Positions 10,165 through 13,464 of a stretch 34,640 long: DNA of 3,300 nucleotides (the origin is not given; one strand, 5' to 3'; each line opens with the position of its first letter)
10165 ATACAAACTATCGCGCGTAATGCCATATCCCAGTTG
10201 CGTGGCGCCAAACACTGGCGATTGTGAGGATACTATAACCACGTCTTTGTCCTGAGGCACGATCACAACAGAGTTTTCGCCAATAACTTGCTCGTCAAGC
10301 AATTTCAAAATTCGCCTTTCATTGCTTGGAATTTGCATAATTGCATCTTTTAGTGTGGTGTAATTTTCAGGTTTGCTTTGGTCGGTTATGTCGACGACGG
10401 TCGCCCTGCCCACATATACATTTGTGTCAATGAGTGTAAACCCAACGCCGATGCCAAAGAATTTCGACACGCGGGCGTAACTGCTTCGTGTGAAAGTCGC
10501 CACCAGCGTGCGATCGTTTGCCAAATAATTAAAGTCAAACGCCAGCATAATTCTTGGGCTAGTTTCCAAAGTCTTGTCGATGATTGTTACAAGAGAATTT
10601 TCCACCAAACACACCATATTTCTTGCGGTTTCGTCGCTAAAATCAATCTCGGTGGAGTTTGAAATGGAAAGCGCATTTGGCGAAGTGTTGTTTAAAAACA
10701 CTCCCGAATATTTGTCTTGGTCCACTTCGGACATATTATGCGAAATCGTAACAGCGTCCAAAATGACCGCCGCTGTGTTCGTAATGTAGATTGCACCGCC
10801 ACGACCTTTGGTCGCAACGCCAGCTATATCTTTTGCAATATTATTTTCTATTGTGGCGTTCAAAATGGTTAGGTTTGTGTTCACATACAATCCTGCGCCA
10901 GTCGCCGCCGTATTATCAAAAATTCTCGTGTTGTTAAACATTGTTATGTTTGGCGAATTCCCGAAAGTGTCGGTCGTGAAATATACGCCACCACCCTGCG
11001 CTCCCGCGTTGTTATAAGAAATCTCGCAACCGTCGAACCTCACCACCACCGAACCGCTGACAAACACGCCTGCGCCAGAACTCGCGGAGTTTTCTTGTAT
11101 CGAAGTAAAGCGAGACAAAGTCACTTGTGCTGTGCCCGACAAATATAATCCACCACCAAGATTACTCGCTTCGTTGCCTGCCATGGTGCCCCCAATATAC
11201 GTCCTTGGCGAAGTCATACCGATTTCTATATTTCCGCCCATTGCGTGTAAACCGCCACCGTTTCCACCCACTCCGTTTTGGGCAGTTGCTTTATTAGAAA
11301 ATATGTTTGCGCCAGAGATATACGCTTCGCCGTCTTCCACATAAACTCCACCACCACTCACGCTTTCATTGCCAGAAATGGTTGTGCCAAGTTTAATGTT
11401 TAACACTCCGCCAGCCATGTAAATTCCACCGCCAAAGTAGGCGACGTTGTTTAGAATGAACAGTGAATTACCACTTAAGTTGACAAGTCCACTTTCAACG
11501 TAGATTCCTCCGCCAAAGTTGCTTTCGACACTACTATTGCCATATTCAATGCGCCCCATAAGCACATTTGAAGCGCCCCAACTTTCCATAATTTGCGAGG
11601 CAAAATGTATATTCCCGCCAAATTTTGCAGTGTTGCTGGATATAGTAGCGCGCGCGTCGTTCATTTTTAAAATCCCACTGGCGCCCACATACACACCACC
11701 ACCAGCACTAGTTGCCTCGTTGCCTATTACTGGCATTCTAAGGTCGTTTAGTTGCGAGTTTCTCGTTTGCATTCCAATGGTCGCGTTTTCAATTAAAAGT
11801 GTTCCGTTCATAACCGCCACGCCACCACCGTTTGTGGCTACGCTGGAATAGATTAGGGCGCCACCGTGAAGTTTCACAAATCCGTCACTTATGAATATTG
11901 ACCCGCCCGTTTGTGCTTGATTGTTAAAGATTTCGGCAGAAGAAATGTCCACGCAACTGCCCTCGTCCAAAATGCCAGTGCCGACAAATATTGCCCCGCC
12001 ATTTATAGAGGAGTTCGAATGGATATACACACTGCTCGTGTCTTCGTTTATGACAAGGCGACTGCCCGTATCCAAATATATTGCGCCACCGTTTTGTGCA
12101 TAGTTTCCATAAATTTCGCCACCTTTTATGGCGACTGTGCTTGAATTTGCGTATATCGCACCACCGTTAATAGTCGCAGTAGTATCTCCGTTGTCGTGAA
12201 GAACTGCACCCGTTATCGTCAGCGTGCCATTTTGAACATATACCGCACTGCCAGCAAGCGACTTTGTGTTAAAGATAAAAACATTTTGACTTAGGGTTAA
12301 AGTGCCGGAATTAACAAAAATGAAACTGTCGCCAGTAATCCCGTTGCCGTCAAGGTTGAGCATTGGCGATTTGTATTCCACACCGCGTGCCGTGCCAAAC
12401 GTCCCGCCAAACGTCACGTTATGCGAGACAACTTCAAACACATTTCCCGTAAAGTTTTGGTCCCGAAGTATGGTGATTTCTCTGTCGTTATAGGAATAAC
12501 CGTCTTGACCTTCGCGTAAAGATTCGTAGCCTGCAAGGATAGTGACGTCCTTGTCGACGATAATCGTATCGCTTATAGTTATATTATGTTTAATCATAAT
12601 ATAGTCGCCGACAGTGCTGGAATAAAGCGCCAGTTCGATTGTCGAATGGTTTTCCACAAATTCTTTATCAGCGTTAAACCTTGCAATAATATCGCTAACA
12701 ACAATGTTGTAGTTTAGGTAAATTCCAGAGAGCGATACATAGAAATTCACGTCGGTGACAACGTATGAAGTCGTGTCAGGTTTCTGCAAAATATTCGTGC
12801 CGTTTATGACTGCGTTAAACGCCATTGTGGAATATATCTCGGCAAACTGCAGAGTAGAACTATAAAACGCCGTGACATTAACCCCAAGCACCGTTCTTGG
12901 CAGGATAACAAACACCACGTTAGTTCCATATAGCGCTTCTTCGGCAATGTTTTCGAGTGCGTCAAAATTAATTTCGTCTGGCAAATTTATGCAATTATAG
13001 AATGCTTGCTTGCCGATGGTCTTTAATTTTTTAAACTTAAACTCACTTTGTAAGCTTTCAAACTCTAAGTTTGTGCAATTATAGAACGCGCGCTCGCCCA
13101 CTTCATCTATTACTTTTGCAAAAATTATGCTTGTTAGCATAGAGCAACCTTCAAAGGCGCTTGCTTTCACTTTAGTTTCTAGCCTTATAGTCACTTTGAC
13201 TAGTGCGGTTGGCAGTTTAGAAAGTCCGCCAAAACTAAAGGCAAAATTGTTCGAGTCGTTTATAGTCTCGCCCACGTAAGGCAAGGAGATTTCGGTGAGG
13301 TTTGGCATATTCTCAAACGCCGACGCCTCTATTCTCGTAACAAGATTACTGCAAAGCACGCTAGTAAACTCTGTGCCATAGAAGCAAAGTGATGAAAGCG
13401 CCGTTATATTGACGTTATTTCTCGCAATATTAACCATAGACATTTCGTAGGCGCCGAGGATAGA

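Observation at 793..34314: A 33.5-kb single ORF encodes an 11,173-aa mosaic surface protein built from four different adhesin repeat families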

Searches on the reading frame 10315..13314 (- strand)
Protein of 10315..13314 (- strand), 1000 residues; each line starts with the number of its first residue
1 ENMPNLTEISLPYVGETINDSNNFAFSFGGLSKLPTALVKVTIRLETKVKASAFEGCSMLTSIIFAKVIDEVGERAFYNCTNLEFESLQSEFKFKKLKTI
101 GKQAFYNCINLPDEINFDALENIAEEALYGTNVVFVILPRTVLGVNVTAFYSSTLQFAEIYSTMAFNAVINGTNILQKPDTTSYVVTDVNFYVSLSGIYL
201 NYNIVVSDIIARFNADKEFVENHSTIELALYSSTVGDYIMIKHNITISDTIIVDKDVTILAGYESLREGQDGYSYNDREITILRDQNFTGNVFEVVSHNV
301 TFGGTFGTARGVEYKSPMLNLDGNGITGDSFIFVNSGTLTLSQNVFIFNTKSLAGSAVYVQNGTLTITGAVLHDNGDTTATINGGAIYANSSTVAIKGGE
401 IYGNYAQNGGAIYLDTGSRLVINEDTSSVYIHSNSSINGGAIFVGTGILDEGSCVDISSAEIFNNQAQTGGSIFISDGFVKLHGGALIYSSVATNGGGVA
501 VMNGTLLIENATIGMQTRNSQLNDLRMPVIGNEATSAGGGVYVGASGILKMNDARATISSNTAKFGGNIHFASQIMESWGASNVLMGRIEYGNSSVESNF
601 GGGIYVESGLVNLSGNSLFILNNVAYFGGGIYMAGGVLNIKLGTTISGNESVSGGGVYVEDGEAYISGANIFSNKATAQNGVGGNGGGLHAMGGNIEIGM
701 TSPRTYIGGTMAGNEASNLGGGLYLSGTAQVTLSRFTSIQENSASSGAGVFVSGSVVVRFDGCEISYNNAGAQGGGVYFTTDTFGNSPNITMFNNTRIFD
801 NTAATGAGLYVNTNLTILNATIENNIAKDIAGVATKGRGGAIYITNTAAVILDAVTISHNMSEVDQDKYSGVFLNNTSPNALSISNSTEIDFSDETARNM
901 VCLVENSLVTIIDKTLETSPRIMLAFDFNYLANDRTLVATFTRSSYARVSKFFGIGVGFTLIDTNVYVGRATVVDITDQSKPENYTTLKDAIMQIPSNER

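Call 8: search_protein_families(library=pfam, proteins=[window:10315-13314:-], max_evalue=0.01)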
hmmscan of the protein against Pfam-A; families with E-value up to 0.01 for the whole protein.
window:10315-13314:- (1000 aa): 1 family
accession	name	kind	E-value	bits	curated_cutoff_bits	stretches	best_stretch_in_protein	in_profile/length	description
PF13306.12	LRR_5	-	2.5e-15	57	27.7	1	47-154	23-125/127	BspA type Leucine rich repeat region (6 copies)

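Call 77: search_protein_families(library=ncbifam, proteins=[window:10315-13314:-], max_evalue=0.01)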
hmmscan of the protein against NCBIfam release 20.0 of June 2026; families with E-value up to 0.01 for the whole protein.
window:10315-13314:- (1000 aa): 0 families
